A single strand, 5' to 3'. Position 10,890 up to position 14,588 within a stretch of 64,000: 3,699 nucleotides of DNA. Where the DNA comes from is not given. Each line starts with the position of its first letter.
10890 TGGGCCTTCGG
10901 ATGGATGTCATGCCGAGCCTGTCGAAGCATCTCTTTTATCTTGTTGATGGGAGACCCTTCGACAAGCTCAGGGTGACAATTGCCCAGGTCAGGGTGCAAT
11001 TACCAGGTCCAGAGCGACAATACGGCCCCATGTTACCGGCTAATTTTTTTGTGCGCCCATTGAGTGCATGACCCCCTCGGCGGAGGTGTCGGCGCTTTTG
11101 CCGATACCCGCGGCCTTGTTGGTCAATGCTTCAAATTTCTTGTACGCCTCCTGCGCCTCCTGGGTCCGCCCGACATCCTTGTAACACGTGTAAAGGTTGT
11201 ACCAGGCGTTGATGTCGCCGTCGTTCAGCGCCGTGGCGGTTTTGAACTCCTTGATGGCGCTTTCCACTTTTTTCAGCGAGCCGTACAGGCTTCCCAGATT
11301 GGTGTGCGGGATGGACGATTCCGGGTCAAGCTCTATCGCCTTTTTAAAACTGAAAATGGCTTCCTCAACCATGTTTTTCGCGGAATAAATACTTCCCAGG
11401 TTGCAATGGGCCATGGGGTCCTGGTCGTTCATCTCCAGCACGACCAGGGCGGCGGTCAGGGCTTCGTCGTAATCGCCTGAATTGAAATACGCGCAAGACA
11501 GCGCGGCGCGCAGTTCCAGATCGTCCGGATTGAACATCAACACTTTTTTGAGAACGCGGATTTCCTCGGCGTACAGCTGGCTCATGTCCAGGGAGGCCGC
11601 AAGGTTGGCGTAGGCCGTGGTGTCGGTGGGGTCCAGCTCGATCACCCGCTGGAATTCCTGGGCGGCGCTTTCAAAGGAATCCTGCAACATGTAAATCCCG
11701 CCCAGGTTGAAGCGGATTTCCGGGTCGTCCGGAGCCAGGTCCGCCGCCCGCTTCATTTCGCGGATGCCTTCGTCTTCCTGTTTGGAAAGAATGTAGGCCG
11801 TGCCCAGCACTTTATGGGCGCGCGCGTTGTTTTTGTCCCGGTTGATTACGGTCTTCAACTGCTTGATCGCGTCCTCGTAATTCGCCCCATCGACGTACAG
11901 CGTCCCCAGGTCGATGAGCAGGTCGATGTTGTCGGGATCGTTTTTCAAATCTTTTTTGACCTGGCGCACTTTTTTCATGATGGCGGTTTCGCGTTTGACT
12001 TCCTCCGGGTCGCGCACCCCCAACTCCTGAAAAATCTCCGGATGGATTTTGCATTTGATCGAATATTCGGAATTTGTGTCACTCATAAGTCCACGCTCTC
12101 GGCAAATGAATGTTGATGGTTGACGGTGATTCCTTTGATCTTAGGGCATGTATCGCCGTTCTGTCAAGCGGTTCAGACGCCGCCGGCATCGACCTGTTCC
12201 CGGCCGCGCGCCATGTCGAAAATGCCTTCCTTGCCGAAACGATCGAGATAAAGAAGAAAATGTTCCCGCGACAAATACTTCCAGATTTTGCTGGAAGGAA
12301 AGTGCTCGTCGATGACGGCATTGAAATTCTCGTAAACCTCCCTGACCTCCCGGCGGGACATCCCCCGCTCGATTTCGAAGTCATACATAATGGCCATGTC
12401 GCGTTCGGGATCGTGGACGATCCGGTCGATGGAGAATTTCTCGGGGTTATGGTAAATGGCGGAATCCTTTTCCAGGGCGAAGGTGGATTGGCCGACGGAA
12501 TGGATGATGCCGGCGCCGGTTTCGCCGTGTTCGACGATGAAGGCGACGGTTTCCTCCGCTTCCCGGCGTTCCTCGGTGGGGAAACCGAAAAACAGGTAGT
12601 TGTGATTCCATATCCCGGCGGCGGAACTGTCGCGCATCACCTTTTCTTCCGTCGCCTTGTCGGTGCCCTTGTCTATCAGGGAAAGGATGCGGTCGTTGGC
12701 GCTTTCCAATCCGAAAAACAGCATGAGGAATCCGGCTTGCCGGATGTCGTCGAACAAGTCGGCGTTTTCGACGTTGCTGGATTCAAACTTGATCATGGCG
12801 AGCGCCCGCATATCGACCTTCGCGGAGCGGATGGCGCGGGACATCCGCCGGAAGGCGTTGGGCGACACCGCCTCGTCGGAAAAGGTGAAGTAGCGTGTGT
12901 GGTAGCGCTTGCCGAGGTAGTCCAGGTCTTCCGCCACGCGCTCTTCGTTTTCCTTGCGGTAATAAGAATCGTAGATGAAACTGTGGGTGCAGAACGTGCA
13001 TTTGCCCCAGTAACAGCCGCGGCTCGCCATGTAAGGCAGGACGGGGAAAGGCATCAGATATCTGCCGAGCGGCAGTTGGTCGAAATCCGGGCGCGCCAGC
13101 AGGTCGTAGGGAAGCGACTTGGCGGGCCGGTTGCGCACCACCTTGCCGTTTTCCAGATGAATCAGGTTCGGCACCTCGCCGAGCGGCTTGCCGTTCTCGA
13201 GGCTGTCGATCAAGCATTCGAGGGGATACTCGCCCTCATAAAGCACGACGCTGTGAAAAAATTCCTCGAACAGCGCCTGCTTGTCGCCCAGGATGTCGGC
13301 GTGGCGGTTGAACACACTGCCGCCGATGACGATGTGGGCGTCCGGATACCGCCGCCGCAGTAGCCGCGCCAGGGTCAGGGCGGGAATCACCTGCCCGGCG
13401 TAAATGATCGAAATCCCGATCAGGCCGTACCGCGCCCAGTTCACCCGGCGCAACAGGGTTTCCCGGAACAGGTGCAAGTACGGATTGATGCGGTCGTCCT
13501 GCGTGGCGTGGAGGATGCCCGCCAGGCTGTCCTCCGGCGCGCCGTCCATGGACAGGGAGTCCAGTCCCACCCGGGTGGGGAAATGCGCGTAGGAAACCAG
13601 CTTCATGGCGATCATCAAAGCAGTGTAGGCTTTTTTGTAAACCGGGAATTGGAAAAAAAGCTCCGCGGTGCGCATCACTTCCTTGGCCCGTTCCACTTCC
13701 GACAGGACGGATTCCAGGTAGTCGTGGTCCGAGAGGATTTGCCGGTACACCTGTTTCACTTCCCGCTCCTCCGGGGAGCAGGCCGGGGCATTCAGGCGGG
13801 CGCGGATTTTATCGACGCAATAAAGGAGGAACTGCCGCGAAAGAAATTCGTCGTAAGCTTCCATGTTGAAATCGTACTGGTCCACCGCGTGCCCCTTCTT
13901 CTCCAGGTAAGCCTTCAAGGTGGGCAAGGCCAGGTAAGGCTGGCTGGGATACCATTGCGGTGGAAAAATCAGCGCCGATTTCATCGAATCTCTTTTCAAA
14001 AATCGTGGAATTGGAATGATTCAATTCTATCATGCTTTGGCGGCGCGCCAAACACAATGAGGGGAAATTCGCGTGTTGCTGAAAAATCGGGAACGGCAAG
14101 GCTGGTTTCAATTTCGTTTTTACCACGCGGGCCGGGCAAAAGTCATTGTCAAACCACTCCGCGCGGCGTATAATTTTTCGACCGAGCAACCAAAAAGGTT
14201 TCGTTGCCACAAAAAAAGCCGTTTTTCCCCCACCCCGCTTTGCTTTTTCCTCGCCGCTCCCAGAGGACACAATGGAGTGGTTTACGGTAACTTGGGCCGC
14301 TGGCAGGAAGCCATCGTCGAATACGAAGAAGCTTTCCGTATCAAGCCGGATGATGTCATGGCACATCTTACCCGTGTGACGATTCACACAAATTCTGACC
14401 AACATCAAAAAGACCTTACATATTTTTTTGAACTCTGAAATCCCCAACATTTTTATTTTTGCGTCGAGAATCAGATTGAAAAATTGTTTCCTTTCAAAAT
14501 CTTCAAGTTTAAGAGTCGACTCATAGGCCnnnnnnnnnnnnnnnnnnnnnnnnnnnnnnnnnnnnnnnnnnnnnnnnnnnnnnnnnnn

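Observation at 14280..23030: Low-GC 8.7-kb glycan island: GT2 + CDP-dideoxyhexose genes + B12-radical SAM + GT-C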

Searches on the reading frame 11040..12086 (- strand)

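Call 67: search_protein_families(library=pfam, proteins=[window:11040-12086:-], max_evalue=0.001)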
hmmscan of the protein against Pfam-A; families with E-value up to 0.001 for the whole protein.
window:11040-12086:- (348 aa): 24 families
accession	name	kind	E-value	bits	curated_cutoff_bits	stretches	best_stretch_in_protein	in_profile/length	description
PF07719.23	TPR_2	-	8.6e-35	116.4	27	2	225-256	2-33/34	Tetratricopeptide repeat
PF13431.12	TPR_17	-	1.5e-34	115.8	24.4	1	247-278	2-33/34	Tetratricopeptide repeat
PF14559.12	TPR_19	-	4.9e-33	113.7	25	3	101-166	4-68/68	Tetratricopeptide repeat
PF13414.12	TPR_11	-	9.7e-33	112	26.8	3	231-269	1-39/42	TPR repeat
PF13181.12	TPR_8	-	5.5e-32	107.6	25.7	1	226-256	3-33/34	Tetratricopeptide repeat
PF00515.34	TPR_1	-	6e-30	102.3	27.8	2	226-256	3-33/34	Tetratricopeptide repeat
PF13432.12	TPR_16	-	3.1e-22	79.1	32.7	3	59-122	2-65/65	Tetratricopeptide repeat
PF13428.12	TPR_14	-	1.3e-21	75.3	23.5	0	89-129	2-42/44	Tetratricopeptide repeat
PF23914.1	TPR_CcmH_CycH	-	3.8e-19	69.5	42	2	128-223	56-154/158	Cytochrome c-type biogenesis protein H TPR domain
PF14561.12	TPR_20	-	1.6e-18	67.2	25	1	38-89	6-57/90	Tetratricopeptide repeat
PF13424.12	TPR_12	-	3.5e-17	62.8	30.1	0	205-255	18-76/77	Tetratricopeptide repeat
PF13371.12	TPR_9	-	1.7e-15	57.2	35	1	98-159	5-66/73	Tetratricopeptide repeat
PF13176.12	TPR_7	-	5.1e-13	48.4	27.9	0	229-256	4-33/36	Tetratricopeptide repeat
PF12895.13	ANAPC3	-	1e-12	48.6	27.2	1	237-317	2-81/82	Anaphase-promoting complex, cyclosome, subunit 3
PF13174.12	TPR_6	-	5.1e-11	42.9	26.3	0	230-257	6-33/33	Tetratricopeptide repeat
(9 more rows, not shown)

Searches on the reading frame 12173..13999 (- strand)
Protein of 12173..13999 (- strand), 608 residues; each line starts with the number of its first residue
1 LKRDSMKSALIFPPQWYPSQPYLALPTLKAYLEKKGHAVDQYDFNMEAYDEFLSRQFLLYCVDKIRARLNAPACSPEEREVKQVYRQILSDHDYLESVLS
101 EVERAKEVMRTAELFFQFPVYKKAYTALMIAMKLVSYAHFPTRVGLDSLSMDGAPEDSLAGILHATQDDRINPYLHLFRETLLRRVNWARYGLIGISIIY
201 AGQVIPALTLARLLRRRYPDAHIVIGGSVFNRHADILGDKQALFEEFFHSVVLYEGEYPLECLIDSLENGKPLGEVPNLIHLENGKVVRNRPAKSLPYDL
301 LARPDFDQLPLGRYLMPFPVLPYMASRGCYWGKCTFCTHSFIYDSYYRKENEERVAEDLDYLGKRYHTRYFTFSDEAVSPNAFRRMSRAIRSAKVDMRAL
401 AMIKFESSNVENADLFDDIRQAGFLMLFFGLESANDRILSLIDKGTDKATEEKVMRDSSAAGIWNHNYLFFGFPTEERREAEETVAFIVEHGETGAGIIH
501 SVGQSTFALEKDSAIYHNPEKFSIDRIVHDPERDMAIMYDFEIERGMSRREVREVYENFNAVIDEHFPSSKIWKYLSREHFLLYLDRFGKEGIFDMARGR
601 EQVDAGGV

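Call 5: search_protein_families(library=pfam, proteins=[window:12173-13999:-])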
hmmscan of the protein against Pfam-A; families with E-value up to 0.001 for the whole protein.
window:12173-13999:- (608 aa): 2 families
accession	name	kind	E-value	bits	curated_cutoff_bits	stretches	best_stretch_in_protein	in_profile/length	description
PF04055.27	Radical_SAM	-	7.4e-12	46.2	29.5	1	326-488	4-166/166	Radical SAM superfamily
PF02310.24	B12-binding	-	2.1e-07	31.2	32.1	1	180-236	41-97/121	B12 binding domain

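Call 6: search_protein_families(library=ncbifam, proteins=[window:12173-13999:-])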
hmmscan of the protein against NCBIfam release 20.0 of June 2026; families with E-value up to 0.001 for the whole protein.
window:12173-13999:- (608 aa): 15 families
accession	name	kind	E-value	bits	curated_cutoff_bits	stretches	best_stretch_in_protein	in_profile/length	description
TIGR03975.1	rSAM_ocin_1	subfamily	3.4e-38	131.5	281.85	1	177-527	115-462/606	RiPP maturation radical SAM C-methyltransferase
TIGR04479.1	bcpD_PhpK_rSAM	subfamily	1.7e-23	82.8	600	1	170-491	91-409/504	PhpK family radical SAM P-methyltransferase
NF050148.1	rSAM_ApyD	equivalog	1.3e-22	80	750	1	204-488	87-363/645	RiPP biosynthesis radical SAM protein ApyD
TIGR03471.1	HpnJ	equivalog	4e-18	65.6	577.6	1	210-490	87-364/472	hopanoid biosynthesis associated radical SAM protein HpnJ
TIGR04072.2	rSAM_ladder_B12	equivalog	1.3e-15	57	360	1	216-489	94-347/443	lipid biosynthesis B12-binding/radical SAM protein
TIGR02026.1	BchE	equivalog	4.5e-14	52.2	481.35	1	206-489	78-363/497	magnesium-protoporphyrin IX monomethyl ester anaerobic oxidative cyclase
TIGR04013.1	B12_SAM_MJ_1487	hypoth_equivalog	2.8e-13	49.5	251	2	233-383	79-208/382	TIGR04013 family B12-binding domain/radical SAM domain-containing protein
TIGR04367.1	HpnR_B12_rSAM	equivalog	1.3e-12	47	650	1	180-444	50-306/490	hopanoid C-3 methylase HpnR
NF038361.1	rSAM_Sden_1168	equivalog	1.9e-12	46.5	575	1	179-488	129-448/560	Sden_1168 family B12-binding radical SAM P-methyltransferase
TIGR04014.1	B12_SAM_MJ_0865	equivalog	2.1e-12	46.5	360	1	248-490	90-335/434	methyl-coenzyme M reductase glutamine C-methyltransferase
TIGR04190.1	B12_SAM_Ta0216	equivalog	3e-10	39.3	500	1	195-523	84-430/554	TIGR04190 family B12-binding domain/radical SAM domain protein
TIGR04385.1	B12_rSAM_cofa1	equivalog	3.6e-09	36.4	450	1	205-488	84-361/438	B12 lower ligand biosynthesis radical SAM protein BzaD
NF040546.1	rSAM_CUAEP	equivalog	3.2e-08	32.7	500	1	193-466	50-316/468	CUAEP/CCAEP-tail radical SAM (seleno)protein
NF040542.1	rSAM_RCCLKC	equivalog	5.4e-07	29.1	450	1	191-463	49-322/423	arsinothricin biosynthesis radical SAM protein ArsL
TIGR01212.1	TIGR01212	equivalog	0.00033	19.9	180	1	408-492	121-206/302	tRNA modification radical SAM protein MnmL/YtqA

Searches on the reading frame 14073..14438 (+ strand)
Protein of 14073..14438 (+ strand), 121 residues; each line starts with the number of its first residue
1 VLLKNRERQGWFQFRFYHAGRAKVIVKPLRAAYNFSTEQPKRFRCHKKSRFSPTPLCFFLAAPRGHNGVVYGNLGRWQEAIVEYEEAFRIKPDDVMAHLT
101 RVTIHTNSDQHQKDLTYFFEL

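Call 67: search_protein_families(library=pfam, proteins=[window:14073-14438:+], max_evalue=0.001)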
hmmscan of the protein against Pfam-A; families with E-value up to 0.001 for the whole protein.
window:14073-14438:+ (121 aa): 3 families
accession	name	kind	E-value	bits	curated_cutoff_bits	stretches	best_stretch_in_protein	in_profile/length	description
PF13414.12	TPR_11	-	4.4e-05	23.5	26.8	1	74-99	7-32/42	TPR repeat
PF07719.23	TPR_2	-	0.00024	21.4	27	1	68-94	8-34/34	Tetratricopeptide repeat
PF00515.34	TPR_1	-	0.0005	20.2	27.8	1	68-94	8-34/34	Tetratricopeptide repeat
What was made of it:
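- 14000..14529 (+): 530-bp low-GC leader at the left edge of the island. It holds a strong sigma-70-like site (14146-14174, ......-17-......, 11 of 12 matches). It also holds a remnant of a TPR repeat (about 14270-14435, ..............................). The TPR hits are weak and below Pfam cut-offs (call 67).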
